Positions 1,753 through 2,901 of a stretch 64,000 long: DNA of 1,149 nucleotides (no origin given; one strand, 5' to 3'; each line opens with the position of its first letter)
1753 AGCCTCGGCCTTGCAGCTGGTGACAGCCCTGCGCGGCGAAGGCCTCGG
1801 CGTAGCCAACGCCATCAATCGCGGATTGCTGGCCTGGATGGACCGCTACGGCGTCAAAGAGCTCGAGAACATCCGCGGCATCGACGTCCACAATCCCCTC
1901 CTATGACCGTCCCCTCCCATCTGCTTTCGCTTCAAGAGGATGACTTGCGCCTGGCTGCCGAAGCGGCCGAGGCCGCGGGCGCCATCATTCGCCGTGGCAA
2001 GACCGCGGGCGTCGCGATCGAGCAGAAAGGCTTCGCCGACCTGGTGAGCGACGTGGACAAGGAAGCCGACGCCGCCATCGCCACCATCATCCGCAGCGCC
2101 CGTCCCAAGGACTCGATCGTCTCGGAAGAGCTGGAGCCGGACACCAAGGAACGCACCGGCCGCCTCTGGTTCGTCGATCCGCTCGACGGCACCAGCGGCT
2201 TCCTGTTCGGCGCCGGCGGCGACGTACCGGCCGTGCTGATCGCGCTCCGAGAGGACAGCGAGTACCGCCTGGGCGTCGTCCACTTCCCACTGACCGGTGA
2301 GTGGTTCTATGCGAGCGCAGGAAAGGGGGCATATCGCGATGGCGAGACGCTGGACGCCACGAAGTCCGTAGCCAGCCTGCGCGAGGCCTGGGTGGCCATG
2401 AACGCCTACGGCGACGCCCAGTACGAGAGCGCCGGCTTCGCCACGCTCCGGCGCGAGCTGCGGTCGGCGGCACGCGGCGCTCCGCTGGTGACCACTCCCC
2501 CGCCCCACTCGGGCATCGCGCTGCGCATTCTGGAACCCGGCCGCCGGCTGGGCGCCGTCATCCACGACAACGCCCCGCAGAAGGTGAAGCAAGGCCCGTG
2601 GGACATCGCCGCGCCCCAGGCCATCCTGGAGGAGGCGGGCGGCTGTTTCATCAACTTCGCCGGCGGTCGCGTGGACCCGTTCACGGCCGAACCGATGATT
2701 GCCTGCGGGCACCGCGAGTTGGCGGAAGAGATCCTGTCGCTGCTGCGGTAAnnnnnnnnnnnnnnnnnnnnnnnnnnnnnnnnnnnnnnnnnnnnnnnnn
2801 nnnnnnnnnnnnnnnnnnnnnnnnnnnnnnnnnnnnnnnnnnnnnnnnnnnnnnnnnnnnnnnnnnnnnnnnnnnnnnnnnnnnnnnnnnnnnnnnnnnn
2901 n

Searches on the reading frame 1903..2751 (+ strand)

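Call 21: search_protein_families(library=pfam, proteins=[window:1903-2751:+], max_evalue=0.001)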
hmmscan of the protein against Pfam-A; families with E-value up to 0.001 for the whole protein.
window:1903-2751:+ (282 aa): 1 family
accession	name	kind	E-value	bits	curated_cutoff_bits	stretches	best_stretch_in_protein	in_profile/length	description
PF00459.30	Inositol_P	-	9.9e-39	133.9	27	1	15-281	6-266/271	Inositol monophosphatase family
